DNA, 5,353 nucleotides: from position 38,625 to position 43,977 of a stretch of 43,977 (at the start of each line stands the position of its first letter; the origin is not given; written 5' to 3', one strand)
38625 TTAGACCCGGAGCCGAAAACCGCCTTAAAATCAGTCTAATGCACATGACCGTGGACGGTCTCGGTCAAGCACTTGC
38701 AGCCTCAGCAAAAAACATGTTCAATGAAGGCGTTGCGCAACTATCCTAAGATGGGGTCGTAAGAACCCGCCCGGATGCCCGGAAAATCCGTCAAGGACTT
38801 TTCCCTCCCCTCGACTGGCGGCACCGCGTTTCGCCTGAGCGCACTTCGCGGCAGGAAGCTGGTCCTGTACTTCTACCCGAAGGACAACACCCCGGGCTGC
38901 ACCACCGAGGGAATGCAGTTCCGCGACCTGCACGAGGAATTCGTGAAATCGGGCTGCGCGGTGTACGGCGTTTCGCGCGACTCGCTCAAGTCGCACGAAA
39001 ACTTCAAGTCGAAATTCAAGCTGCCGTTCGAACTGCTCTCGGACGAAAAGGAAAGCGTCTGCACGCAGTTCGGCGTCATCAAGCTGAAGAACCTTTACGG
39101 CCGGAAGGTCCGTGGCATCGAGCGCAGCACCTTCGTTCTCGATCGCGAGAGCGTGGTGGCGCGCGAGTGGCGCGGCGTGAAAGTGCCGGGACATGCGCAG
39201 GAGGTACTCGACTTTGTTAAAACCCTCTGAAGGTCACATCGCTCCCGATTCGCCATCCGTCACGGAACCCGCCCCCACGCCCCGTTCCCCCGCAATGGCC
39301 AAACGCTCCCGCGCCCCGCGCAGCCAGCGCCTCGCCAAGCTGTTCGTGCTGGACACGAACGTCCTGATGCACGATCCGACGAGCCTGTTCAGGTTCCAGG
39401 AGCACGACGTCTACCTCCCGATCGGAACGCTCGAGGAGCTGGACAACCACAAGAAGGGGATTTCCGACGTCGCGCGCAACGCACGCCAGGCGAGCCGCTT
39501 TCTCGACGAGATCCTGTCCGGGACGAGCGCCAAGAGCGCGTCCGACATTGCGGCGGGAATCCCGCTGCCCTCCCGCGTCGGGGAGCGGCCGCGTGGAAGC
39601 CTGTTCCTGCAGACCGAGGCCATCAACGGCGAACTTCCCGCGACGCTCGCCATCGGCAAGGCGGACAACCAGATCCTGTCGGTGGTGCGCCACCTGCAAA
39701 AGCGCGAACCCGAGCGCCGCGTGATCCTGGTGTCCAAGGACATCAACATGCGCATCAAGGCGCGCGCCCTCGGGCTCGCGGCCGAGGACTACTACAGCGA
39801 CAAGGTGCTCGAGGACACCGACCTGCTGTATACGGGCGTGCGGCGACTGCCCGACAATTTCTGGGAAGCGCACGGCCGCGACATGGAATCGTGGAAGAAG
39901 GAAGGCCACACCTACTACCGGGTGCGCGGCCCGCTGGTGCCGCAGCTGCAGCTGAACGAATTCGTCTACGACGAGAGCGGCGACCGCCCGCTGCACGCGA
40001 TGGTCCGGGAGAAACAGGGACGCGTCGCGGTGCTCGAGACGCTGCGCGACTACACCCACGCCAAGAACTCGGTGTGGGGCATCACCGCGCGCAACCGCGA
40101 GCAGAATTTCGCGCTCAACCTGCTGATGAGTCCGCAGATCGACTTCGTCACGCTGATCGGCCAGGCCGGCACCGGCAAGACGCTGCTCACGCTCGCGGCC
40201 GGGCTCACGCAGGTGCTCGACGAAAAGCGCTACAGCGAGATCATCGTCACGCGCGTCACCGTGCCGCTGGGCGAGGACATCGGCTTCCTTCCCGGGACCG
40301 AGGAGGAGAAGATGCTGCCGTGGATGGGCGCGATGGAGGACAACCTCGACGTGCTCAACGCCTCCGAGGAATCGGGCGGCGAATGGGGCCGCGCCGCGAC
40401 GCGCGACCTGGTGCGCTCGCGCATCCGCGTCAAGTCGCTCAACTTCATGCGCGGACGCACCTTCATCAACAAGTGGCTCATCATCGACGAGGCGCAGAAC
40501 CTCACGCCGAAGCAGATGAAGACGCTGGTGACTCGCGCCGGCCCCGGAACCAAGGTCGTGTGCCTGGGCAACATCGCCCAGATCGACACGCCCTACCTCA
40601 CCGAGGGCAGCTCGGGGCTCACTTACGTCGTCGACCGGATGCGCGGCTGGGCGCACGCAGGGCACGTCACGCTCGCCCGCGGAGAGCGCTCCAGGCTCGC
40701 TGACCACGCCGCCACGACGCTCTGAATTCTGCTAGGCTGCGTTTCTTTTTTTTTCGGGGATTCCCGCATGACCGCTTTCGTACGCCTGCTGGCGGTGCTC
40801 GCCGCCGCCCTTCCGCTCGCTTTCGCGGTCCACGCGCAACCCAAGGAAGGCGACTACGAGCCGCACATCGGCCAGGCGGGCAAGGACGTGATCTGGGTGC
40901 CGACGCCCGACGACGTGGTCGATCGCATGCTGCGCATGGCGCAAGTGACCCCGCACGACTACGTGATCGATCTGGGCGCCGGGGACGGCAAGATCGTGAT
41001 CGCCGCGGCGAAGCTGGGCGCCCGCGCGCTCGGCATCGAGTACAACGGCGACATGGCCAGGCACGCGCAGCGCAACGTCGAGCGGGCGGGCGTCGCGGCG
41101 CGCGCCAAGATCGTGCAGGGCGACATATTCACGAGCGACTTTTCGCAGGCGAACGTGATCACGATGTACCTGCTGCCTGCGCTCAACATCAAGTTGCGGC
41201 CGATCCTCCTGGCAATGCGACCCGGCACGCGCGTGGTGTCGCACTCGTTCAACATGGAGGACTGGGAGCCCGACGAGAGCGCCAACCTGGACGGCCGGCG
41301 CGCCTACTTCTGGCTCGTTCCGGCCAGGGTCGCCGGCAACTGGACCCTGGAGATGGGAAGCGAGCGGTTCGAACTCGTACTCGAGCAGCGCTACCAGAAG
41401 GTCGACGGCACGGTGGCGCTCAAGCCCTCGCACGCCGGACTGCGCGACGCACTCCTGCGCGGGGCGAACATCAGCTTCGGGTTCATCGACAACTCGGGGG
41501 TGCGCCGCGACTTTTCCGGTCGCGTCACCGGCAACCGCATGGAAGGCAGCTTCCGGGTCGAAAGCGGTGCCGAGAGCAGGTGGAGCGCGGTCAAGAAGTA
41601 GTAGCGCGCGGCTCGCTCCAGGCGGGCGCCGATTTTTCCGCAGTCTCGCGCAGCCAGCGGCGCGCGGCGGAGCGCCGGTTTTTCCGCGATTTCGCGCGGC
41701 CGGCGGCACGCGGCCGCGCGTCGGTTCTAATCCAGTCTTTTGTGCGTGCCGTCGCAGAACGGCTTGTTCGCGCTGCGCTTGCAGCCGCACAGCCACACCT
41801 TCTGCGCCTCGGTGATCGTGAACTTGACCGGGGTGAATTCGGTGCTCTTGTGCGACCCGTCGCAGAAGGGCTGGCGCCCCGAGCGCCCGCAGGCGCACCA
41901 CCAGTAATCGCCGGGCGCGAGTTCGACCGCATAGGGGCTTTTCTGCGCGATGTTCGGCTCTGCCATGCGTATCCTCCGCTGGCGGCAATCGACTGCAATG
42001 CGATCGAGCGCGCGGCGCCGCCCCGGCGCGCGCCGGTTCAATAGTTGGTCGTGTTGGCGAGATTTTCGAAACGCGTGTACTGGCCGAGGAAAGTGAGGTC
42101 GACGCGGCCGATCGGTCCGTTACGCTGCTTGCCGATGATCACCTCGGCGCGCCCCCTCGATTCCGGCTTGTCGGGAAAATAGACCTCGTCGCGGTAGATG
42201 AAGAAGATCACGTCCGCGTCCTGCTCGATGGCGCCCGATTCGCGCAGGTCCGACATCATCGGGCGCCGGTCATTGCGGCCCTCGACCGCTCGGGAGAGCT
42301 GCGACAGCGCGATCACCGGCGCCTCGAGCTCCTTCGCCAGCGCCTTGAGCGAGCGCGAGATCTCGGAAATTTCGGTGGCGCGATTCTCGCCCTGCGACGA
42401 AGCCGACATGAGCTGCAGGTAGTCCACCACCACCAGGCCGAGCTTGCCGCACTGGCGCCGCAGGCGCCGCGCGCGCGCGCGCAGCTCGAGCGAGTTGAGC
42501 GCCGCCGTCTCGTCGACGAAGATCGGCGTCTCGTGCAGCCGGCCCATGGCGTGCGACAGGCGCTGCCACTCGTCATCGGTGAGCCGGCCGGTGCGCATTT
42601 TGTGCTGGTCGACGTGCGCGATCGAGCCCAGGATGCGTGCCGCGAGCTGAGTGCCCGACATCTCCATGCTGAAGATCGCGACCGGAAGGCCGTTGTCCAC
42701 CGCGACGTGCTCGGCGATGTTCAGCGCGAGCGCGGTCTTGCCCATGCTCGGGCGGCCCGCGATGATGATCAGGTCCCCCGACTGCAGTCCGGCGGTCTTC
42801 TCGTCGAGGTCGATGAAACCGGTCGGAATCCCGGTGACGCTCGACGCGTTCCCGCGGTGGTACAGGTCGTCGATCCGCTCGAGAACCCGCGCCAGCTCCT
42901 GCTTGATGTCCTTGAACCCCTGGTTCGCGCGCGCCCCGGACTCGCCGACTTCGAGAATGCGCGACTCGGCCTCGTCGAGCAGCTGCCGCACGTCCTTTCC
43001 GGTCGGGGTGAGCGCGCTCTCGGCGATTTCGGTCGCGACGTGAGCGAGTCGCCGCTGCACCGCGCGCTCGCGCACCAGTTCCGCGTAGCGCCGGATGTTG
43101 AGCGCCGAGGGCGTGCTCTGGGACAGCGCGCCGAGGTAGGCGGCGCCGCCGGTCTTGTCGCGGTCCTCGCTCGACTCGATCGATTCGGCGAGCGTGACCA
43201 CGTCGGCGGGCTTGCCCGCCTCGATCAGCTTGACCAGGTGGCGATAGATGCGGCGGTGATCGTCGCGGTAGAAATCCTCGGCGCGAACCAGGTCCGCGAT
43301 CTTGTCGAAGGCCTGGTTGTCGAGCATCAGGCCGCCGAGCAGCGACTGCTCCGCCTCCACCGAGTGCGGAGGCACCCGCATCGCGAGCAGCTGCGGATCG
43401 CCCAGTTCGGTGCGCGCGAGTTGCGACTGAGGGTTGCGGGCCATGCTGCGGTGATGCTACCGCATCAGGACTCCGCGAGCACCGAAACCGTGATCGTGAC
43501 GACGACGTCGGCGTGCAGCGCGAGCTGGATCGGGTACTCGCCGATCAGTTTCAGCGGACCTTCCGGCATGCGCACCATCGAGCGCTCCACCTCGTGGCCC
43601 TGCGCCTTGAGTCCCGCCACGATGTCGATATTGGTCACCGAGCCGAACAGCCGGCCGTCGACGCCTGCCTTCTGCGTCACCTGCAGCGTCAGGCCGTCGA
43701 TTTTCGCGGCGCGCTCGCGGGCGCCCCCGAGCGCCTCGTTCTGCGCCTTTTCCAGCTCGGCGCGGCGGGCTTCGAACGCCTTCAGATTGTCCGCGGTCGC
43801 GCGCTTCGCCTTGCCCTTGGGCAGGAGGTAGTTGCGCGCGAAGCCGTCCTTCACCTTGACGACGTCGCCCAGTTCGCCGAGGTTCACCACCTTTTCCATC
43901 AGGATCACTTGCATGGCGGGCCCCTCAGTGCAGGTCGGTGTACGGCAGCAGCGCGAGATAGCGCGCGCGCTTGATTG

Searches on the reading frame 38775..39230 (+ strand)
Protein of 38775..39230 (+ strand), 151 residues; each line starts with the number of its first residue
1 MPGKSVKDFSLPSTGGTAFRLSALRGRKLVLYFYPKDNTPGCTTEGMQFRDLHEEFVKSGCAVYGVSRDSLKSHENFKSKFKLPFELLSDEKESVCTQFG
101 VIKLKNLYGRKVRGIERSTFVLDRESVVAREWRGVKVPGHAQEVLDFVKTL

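Call 83: search_protein_families(library=pfam, proteins=[window:38775-39230:+], max_evalue=0.0001)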
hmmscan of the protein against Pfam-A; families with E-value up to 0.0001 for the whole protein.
window:38775-39230:+ (151 aa): 2 families
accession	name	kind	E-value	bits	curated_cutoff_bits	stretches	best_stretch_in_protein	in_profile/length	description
PF00578.27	AhpC-TSA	-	1.4e-35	122.4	26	1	2-129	1-122/124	AhpC/TSA family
PF08534.16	Redoxin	-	5.7e-17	62.3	26.6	1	2-134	2-134/148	Redoxin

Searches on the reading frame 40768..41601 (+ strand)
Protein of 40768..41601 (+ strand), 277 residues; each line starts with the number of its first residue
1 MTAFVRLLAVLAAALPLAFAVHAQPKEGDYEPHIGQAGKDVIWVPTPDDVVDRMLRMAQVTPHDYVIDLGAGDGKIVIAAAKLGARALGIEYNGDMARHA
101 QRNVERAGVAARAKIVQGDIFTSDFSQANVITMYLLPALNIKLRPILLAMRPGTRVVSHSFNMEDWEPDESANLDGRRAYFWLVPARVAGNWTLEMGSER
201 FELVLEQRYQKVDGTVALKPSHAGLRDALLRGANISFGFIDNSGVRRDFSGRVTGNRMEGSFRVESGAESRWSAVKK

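Call 83: search_protein_families(library=pfam, proteins=[window:40768-41601:+], max_evalue=0.0001)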
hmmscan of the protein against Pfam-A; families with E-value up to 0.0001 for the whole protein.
window:40768-41601:+ (277 aa): 5 families
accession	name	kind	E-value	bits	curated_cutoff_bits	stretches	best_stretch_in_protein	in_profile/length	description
PF13847.12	Methyltransf_31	-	8.7e-09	35.7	27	1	64-170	5-121/145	Methyltransferase domain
PF13649.12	Methyltransf_25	-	3.4e-08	34.5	27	1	66-133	1-70/97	Methyltransferase domain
PF06325.19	PrmA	-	6.6e-06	26.3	22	1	60-134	159-233/296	Ribosomal protein L11 methyltransferase (PrmA)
PF08123.19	DOT1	-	9.2e-06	25.8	23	0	49-105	29-87/205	Histone methylation protein DOT1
PF08241.18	Methyltransf_11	-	2.5e-05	25.3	21.2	1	68-127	2-58/95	Methyltransferase domain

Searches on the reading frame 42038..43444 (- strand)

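Call 83: search_protein_families(library=pfam, proteins=[window:42038-43444:-], max_evalue=0.0001)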
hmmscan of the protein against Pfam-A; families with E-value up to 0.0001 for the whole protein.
window:42038-43444:- (468 aa): 4 families
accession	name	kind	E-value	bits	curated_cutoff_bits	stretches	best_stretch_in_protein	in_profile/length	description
PF03796.21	DnaB_C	-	3e-111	371.3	27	1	205-461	1-255/255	DnaB-like helicase C terminal domain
PF00772.26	DnaB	-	4.1e-34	117.2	23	1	25-126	2-103/103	DnaB-like helicase N terminal domain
PF13481.12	AAA_25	-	1.1e-14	54.9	27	1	221-383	31-190/195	AAA domain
PF06745.19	ATPase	-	4.3e-05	23.4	26.6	0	206-269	1-65/231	KaiC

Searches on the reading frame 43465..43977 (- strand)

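Call 83: search_protein_families(library=pfam, proteins=[window:43465-43977:-], max_evalue=0.0001)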
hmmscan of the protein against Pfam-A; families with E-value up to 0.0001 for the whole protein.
window:43465-43977:- (170 aa): 2 families
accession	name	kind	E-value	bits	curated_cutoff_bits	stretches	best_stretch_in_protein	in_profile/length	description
PF03948.19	Ribosomal_L9_C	-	3.6e-24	85.4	23.2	1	86-167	3-85/86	Ribosomal protein L9, C-terminal domain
PF01281.25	Ribosomal_L9_N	-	3.4e-22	78.1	20.7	1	22-68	1-47/47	Ribosomal protein L9, N-terminal domain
